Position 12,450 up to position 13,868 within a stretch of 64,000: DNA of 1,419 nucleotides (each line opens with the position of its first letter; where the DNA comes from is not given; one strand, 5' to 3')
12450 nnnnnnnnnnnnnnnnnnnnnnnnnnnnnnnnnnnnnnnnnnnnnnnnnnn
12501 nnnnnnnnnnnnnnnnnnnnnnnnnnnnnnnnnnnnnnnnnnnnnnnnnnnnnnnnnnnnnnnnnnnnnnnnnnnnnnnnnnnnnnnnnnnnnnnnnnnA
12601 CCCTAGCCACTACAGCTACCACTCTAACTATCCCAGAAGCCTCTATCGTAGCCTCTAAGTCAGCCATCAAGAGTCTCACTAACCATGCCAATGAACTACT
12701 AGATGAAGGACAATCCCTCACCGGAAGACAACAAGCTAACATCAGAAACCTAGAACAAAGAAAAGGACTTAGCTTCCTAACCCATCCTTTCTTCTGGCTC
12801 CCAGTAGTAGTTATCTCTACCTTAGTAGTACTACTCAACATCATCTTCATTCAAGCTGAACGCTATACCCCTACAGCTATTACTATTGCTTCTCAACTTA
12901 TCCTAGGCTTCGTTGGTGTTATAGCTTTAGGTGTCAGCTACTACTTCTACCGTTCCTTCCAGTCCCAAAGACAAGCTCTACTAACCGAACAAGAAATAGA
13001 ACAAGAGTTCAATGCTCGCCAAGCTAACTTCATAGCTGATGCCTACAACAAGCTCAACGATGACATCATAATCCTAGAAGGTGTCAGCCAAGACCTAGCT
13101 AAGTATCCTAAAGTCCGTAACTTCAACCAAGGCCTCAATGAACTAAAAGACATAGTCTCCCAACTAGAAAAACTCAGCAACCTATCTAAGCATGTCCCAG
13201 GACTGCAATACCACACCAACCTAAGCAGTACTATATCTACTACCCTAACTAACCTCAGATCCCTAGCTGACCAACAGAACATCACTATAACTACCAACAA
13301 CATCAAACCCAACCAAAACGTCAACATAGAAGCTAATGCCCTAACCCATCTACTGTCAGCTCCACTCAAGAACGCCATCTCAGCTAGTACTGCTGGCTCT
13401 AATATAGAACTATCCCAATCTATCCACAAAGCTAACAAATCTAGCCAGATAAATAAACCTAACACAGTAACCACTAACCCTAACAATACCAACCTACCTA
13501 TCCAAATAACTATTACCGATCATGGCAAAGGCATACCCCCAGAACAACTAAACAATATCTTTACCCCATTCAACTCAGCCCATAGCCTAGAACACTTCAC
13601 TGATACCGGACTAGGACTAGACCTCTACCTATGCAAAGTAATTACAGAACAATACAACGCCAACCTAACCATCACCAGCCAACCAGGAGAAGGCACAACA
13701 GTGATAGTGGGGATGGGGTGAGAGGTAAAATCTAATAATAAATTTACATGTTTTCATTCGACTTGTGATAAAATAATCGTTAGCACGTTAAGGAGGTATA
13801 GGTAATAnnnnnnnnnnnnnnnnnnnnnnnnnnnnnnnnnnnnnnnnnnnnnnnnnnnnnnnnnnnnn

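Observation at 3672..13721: Roughly 3,350-aa giant surface repeat protein whose cytoplasmic C-terminus is a histidine kinase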

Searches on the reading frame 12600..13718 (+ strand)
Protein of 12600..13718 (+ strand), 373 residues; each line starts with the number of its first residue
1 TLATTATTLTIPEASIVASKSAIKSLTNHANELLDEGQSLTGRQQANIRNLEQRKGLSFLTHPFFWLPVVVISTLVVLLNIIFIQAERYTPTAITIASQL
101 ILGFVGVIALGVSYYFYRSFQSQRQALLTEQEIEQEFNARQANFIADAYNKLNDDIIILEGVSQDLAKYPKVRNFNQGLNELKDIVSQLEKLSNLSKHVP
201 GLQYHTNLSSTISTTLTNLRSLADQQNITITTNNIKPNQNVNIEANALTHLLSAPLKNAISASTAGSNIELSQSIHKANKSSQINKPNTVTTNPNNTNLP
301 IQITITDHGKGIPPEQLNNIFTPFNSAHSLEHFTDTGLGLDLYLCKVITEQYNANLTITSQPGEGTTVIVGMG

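Call 7: search_protein_families(library=pfam, proteins=[window:12600-13718:+], max_evalue=10)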
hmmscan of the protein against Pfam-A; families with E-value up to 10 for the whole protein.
window:12600-13718:+ (373 aa): 4 families
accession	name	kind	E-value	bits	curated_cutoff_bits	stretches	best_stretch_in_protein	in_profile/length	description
PF02518.31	HATPase_c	-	2.2e-16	60.7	26.4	1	246-370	4-105/111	Histidine kinase-, DNA gyrase B-, and HSP90-like ATPase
PF12263.13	DUF3611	-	0.021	15.1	27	1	65-117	19-69/175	Protein of unknown function (DUF3611)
PF13589.12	HATPase_c_3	-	0.058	13.9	25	1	296-329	29-62/137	Histidine kinase-, DNA gyrase B-, and HSP90-like ATPase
PF05073.17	Baculo_p24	-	0.44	10.9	21.3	1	229-280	11-61/160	Baculovirus P24 capsid protein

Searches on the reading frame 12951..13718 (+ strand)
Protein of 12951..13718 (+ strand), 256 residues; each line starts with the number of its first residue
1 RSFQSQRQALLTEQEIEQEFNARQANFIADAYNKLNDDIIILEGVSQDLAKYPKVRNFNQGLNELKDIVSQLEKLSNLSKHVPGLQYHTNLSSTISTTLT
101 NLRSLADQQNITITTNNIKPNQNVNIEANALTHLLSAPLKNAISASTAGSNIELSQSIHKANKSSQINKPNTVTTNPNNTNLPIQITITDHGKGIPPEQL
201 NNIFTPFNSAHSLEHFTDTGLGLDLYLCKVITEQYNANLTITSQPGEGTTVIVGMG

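Call 41: search_solved_structures(query=A2, max_evalue=0.001, show_alignments=5)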
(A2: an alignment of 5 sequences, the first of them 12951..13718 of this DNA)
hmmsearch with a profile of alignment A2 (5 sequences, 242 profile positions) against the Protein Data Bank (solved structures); distinct sequences matched with E-value up to 0.001: 27.
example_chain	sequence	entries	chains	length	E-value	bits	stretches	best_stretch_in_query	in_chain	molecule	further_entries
9jfj_A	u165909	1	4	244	5.2e-13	52.1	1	88-236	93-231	Sensor histidine kinase ZraS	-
6paj_A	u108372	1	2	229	6.5e-13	51.7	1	25-238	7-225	Sensor protein SrrB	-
4i5s_A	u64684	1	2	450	2e-11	46.8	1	113-237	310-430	Putative histidine kinase CovS; VicK-like protein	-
3sl2_A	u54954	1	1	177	5.4e-10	42.2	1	107-238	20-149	Sensor histidine kinase yycG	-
5c93_A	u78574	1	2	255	4.2e-09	39.2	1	112-238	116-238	Histidine kinase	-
8f71_A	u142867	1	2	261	5e-09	39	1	55-234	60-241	Histidine kinase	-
4u7n_A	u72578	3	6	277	5.1e-09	39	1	112-238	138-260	Histidine protein kinase sensor protein | Histidine kinase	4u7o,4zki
8u4x_A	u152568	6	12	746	6.4e-09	38.7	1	90-235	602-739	histidine kinase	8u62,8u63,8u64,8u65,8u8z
7z8n_A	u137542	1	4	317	3.6e-08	36.2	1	87-238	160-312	Histidine kinase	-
4jas_A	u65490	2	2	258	6.7e-07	32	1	23-234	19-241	Histidine kinase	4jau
9p6i_A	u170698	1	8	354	7.8e-07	31.8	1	122-236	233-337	histidine kinase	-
6azr_A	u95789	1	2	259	3.1e-06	29.9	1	62-234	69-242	Sensor histidine kinase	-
2c2a_A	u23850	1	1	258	3.1e-06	29.9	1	62-234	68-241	SENSOR HISTIDINE KINASE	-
3dge_A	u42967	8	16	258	3.1e-06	29.9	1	62-234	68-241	Sensor protein | Histidine kinase | Sensor histidine kinase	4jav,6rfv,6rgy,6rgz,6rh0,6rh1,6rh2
5uht_A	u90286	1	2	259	3.2e-06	29.8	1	62-234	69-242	Sensor histidine kinase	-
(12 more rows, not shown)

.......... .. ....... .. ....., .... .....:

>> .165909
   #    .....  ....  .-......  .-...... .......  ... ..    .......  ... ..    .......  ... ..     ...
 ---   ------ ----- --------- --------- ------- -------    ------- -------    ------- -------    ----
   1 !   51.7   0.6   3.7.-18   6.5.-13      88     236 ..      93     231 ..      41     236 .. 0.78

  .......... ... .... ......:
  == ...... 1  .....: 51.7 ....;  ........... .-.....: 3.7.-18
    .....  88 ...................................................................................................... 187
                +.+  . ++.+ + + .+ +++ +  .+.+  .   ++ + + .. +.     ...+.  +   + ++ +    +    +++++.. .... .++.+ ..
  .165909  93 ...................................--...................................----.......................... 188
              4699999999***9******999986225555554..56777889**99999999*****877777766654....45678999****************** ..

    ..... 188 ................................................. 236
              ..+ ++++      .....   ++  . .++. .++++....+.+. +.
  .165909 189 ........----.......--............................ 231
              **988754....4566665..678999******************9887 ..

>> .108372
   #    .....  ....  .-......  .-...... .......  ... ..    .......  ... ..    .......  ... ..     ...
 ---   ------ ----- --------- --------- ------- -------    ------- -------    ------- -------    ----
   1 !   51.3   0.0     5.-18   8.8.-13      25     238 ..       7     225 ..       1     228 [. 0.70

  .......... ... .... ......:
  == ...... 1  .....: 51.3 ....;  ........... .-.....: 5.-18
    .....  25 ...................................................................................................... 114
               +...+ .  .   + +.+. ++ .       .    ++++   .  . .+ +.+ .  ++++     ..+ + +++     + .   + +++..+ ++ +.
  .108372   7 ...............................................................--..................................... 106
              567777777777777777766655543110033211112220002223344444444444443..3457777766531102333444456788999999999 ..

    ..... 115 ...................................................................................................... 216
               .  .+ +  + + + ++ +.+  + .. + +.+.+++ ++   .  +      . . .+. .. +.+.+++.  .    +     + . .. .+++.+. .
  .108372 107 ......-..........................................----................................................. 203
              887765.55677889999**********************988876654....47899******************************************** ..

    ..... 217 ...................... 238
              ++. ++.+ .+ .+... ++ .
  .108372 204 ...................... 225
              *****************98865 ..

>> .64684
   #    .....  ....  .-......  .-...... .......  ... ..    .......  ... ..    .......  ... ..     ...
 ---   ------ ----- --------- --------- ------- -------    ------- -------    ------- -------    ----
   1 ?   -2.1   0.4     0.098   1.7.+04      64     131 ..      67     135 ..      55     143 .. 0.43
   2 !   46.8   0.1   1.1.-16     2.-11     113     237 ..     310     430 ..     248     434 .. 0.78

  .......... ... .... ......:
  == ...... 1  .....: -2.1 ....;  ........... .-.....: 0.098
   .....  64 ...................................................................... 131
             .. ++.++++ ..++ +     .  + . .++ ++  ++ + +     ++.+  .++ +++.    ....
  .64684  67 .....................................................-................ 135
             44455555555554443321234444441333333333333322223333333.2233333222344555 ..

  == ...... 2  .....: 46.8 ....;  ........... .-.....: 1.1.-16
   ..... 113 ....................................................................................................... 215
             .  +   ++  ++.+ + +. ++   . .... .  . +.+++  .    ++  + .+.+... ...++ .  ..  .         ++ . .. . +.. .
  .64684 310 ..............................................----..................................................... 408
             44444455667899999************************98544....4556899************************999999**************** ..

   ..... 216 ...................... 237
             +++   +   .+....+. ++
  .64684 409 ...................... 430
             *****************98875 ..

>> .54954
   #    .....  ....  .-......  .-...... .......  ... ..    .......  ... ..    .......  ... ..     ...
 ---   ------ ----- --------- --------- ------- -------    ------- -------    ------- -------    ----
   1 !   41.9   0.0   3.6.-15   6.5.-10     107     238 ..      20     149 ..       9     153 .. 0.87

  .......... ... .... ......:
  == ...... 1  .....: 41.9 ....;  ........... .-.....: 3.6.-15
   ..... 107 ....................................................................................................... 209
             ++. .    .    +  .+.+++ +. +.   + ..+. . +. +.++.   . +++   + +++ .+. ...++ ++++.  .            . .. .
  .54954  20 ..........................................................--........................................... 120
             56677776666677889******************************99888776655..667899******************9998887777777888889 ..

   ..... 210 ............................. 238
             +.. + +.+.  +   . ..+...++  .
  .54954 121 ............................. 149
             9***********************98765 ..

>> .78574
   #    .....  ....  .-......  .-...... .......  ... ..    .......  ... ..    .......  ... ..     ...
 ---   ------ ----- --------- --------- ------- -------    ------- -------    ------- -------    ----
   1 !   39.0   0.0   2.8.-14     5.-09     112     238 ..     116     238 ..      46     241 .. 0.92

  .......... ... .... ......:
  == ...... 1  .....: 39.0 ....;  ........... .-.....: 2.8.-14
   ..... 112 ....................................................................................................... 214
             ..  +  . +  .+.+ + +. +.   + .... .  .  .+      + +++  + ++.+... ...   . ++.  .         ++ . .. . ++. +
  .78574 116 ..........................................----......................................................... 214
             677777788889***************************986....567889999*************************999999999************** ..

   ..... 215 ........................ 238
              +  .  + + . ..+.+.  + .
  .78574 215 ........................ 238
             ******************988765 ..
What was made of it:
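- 12951..13292 (+): DHp2, a kinase-proximal hairpin without the His. Asn2154 (codon 13047-13049) occupies the canonical His position, 33 residues after TM3. It aligns to the SrrB H-box (call 41).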
